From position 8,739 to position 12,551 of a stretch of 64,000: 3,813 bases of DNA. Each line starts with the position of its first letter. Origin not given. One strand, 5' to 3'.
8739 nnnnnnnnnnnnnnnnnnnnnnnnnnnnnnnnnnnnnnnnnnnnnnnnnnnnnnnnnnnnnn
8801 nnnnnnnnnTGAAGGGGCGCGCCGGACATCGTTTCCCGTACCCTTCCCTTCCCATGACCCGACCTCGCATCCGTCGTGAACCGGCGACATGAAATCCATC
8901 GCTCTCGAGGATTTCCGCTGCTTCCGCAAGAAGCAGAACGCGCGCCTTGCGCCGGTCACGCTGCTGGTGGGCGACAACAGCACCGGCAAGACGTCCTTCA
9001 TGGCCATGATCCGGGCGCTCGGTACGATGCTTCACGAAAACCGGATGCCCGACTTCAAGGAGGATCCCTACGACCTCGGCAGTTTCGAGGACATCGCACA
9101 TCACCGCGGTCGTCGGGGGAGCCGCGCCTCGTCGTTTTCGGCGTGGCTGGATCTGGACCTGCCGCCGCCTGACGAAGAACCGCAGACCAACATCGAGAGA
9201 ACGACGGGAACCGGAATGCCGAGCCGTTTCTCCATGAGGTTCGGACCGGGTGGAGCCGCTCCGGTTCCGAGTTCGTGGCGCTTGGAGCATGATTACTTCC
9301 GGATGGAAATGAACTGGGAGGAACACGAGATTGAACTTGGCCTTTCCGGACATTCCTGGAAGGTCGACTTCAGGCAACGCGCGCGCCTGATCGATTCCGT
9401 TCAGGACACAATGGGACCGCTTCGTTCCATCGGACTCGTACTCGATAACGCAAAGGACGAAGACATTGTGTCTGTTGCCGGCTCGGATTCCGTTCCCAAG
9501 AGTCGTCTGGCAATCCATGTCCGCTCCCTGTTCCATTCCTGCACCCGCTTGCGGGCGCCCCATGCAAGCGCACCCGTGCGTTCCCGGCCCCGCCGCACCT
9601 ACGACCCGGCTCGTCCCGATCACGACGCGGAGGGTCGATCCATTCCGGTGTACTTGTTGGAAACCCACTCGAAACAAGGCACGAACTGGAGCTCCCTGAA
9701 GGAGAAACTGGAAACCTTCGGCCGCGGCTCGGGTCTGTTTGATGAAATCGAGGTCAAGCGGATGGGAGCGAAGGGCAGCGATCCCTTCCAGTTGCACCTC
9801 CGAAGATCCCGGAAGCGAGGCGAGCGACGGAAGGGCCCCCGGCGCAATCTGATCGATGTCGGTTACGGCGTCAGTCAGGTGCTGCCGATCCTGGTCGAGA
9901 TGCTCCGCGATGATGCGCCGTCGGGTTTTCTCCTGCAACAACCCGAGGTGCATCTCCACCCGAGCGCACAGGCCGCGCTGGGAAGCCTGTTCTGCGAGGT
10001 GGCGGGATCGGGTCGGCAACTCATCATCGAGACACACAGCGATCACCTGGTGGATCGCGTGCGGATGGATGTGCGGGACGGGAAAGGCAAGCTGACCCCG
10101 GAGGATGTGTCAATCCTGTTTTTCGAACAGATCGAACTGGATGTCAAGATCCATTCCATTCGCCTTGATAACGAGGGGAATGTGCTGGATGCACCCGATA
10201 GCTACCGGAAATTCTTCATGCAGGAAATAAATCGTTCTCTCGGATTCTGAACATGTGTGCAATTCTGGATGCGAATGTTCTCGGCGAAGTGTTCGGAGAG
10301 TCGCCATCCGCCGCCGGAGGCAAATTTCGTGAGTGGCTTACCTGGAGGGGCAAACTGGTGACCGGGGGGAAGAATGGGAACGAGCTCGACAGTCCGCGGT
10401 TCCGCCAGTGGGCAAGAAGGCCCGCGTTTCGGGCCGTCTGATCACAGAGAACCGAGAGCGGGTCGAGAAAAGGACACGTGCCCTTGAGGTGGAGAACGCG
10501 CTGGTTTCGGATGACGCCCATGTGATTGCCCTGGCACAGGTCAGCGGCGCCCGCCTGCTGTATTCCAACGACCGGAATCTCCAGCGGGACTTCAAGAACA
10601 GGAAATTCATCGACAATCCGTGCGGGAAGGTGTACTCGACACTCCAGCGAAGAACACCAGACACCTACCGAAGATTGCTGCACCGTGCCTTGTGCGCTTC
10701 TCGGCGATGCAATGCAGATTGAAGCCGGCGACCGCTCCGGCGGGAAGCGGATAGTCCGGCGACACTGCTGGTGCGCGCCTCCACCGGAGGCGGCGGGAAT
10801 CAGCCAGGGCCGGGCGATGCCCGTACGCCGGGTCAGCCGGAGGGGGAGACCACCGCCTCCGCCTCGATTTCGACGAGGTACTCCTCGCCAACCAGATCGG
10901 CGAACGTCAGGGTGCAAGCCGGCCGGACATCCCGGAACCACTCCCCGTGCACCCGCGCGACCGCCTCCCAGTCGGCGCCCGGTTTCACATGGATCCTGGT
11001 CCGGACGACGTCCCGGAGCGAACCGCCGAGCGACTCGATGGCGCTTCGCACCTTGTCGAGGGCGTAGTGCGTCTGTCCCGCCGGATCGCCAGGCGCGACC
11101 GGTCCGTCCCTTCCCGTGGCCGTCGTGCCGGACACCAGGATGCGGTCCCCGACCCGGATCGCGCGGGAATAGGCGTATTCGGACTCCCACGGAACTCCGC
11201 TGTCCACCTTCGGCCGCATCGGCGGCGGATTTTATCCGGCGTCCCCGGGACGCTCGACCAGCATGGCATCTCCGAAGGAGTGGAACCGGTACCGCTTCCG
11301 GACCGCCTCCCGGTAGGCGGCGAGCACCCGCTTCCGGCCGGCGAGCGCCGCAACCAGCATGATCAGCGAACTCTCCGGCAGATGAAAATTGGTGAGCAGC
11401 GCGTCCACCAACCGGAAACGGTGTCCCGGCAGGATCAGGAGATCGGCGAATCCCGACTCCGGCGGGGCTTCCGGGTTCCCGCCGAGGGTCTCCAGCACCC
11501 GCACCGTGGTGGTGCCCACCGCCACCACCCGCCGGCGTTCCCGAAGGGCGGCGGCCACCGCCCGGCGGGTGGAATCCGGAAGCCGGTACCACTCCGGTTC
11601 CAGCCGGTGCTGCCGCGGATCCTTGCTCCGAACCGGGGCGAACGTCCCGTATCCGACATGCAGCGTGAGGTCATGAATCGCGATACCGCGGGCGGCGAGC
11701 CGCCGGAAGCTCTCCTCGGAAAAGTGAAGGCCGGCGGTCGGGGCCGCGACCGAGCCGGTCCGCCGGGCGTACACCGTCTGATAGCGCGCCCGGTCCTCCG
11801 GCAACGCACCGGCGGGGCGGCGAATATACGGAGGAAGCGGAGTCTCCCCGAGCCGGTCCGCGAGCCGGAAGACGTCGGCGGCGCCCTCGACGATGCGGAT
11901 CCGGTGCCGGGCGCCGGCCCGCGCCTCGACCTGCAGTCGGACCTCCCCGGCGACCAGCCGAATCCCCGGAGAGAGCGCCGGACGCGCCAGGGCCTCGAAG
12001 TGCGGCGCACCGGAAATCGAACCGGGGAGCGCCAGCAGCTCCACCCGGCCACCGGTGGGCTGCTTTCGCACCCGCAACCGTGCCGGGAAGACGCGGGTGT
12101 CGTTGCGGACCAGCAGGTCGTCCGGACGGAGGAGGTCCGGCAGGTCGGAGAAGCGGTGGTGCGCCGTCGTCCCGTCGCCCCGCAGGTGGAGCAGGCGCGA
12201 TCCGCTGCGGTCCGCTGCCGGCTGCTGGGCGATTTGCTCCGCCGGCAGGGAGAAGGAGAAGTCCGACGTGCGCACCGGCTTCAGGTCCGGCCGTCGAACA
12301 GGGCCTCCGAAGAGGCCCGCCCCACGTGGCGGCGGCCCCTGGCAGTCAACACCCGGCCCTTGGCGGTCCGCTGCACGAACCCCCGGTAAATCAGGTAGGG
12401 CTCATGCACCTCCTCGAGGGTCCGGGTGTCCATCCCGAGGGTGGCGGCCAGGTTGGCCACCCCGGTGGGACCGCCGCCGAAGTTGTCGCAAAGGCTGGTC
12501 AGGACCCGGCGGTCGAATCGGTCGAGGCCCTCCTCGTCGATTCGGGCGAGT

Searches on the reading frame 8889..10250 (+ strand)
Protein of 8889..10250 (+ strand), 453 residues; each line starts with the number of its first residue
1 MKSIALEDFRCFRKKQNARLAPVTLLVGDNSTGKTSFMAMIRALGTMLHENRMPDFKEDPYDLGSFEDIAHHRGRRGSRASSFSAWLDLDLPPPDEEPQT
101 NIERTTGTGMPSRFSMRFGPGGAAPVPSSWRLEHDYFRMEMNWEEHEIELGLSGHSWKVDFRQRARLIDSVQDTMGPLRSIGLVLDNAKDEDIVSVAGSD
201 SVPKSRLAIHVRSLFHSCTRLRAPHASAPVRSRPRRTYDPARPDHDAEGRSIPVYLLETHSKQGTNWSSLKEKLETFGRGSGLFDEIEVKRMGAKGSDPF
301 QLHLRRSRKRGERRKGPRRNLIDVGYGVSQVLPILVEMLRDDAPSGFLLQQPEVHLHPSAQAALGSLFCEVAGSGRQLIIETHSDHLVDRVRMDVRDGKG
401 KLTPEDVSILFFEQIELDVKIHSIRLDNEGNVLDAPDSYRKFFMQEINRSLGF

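Call 18: search_protein_families(library=pfam, proteins=[window:8889-10250:+], max_evalue=0.00001)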
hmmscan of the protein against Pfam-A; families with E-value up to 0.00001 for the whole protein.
window:8889-10250:+ (453 aa): 2 families
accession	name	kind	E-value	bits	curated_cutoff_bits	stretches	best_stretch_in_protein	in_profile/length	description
PF13175.12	AAA_15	-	2.8e-18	67.1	32.1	2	290-388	276-374/374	AAA ATPase domain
PF13304.12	AAA_21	-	1.2e-16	62.1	27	1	307-389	221-304/304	AAA domain, putative AbiEii toxin, Type IV TA system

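Call 38: search_protein_families(library=padloc, proteins=[window:8889-10250:+], max_evalue=0.01)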
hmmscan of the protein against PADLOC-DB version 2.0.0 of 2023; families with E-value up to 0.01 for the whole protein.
window:8889-10250:+ (453 aa): 96 families (the best 25 are shown)
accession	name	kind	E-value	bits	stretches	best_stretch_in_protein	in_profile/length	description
PDLC03878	NsnB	-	3e-47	160.1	2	281-438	180-330/345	-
PDLC04707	PDC-M55A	-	4.4e-34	116.2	2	315-439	270-398/421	-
PDLC04148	HEC-03B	-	1.2e-27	95.1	1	265-447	267-441/458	-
PDLC02979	AriA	-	8.2e-20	69.9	2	305-388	290-373/373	-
PDLC02980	AriA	-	4.6e-17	60.9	1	307-389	221-304/304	-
PDLC04175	HEC-01A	-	5.1e-13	46.8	2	336-393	261-317/363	-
PDLC00094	GajA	-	2.9e-11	40.5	2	2-58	4-59/569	AAA ATPase domain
PDLC02358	Old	-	4.2e-11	40.3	2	348-391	289-332/578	Old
PDLC04183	HEC-01A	-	5.4e-11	40.2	2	4-76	8-75/402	-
PDLC00096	GajA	-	9.6e-11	39.1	2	345-394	290-343/630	AAA ATPase domain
PDLC04177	HEC-01A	-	1.5e-10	38.7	1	334-391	287-343/393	-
PDLC00067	GajA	-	4.3e-10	36.7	2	349-388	310-346/604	AAA ATPase domain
PDLC00062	GajA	-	5.3e-10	36.4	2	331-393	290-349/639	AAA ATPase domain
PDLC04178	HEC-01A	-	9e-10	36.1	2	334-394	278-337/399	-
PDLC04135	mad3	-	9.7e-10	36.5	2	2-93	3-86/374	mads_3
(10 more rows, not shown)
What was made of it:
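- A defence-type ATPase (NsnB-like, 3e-47) lies 3 kb away (call 38).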

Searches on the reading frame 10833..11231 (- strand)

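Call 18: search_protein_families(library=pfam, proteins=[window:10833-11231:-], max_evalue=0.00001)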
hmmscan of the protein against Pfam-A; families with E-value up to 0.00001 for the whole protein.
window:10833-11231:- (132 aa): 1 family
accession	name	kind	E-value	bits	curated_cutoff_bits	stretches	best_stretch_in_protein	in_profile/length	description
PF01042.26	Ribonuc_L-PSP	-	2.3e-20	73.3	27.3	1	18-128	8-121/121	Endoribonuclease L-PSP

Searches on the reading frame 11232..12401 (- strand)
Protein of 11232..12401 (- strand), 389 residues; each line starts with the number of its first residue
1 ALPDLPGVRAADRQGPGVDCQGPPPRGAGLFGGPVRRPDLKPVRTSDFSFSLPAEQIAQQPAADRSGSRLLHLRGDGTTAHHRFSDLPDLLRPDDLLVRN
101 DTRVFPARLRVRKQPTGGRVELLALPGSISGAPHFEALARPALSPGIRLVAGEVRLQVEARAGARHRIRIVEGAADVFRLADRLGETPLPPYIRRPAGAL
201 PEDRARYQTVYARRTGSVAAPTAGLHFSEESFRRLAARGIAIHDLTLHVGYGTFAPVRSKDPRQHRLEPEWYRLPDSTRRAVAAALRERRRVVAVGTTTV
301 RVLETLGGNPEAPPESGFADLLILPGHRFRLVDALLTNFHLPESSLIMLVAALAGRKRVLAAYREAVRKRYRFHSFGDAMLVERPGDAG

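Call 18: search_protein_families(library=pfam, proteins=[window:11232-12401:-], max_evalue=0.00001)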
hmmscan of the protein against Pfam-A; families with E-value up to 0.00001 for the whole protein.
window:11232-12401:- (389 aa): 1 family
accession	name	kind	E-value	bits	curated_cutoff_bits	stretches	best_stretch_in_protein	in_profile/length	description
PF02547.20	Queuosine_synth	-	2e-113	379.2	25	1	45-382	1-322/322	Queuosine biosynthesis protein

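Call 62: find_homologous_proteins(query=window:11232-12275:-, max_evalue=1e-60)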
Query window:11232-12275:- (347 aa): 7828 proteins with E <= 1e-60 among 8000 candidates; the best 120 are listed.
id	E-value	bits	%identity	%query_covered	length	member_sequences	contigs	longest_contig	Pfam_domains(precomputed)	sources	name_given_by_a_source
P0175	3.3e-221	751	100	100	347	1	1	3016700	PF02547.21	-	-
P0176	9.1e-171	586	81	100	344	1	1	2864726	PF02547.21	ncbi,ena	-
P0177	1.1e-160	552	77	99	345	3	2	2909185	PF02547.21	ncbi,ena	-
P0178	8.3e-142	490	71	99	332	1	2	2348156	PF02547.21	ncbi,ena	-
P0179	9.0e-128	444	65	99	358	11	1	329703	PF02547.21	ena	-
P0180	1.3e-125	437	65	99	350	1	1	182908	PF02547.21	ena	-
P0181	9.5e-124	431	65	99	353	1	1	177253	PF02547.21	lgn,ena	-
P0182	1.2e-123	431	64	99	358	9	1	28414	PF02547.21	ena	-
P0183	2.3e-123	430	63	100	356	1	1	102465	PF02547.21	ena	-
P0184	7.5e-123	428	64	100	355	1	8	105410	PF02547.21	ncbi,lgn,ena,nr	ncbi:MAG: tRNA preQ1(34) S-adenosylmethionine ribosyltransferase-isomerase QueA [Acidobacteria bacte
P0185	1.2e-122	427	64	100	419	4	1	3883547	PF02547.21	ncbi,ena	-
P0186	5.1e-122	425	64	100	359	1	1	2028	PF02547.21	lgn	-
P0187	5.3e-122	425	64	99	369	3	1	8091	PF02547.21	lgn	-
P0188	7.0e-122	425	64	100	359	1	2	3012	PF02547.21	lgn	-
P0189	7.7e-122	425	64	98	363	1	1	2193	PF02547.21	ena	-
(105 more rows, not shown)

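Call 63: find_encoding_contigs(protein=P0176, flank=10000, max_places=2)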
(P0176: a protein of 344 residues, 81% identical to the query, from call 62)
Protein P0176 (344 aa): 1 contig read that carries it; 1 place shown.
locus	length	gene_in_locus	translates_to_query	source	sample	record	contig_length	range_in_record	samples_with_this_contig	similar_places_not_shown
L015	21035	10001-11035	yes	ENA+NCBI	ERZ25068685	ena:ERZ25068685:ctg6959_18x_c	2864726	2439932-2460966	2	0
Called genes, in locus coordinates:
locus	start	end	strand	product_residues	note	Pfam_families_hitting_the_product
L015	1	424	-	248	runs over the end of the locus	PF00005:ABC_tran, PF13304:AAA_21 (faint)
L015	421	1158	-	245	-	PF00005:ABC_tran, PF13304:AAA_21 (weak), PF12399:BCA_ABC_TP_C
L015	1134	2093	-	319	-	PF02653:BPD_transp_2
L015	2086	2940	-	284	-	PF02653:BPD_transp_2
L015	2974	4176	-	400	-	PF13458:Peripla_BP_6, PF13433:Peripla_BP_5 (weak)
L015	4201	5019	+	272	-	-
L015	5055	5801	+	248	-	PF20772:TACO1_YebC_N, PF01709:Transcrip_reg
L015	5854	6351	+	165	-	PF02075:RuvC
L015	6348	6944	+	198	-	PF01330:RuvA_N, PF14520:HHH_5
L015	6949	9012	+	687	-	PF00488:MutS_V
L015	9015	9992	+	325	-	PF05496:RuvB_N, PF00004:AAA, PF07728:AAA_5, PF17864:AAA_lid_4, PF05491:WHD_RuvB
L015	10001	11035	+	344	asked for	PF02547:Queuosine_synth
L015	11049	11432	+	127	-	PF01042:Ribonuc_L-PSP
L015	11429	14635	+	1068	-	PF25852:DUF6242_C (faint), PF02012:BNR (faint), PF13088:BNR_2 (faint), PF15902:Sortilin-Vps10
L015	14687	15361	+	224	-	-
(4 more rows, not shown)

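Call 64: find_encoding_contigs(protein=P0177, flank=10000, max_places=2)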
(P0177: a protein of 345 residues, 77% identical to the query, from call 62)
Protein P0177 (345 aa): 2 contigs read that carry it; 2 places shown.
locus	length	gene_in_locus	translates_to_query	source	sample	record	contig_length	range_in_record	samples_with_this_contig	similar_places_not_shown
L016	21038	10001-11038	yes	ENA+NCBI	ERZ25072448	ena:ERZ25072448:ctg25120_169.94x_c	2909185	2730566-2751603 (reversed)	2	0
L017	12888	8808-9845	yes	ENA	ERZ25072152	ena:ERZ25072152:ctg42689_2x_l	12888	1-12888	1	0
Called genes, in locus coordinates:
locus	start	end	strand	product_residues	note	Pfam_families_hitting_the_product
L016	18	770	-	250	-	PF00005:ABC_tran, PF13304:AAA_21 (weak), PF12399:BCA_ABC_TP_C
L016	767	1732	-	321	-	PF02653:BPD_transp_2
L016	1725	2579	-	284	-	PF02653:BPD_transp_2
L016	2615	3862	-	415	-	PF13433:Peripla_BP_5 (weak), PF13458:Peripla_BP_6, PF13433:Peripla_BP_5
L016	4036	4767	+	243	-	-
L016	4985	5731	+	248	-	PF20772:TACO1_YebC_N, PF01709:Transcrip_reg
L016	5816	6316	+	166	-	PF02075:RuvC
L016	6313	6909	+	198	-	PF01330:RuvA_N, PF14520:HHH_5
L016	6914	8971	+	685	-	PF00488:MutS_V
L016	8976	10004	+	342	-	PF05496:RuvB_N, PF00004:AAA, PF07728:AAA_5, PF17864:AAA_lid_4, PF05491:WHD_RuvB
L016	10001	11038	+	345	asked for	PF02547:Queuosine_synth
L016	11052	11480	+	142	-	PF01042:Ribonuc_L-PSP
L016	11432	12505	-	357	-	PF00291:PALP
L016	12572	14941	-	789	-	PF12704:MacB_PCD, PF02687:FtsX (weak)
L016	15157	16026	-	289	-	PF12796:Ank_2, PF13637:Ank_4, PF13606:Ank_3 (faint), PF13857:Ank_5, PF00023:Ank (weak)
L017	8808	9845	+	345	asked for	PF02547:Queuosine_synth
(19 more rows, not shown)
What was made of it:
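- The surroundings are core housekeeping genes syntenic with relatives (calls 63, 64).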
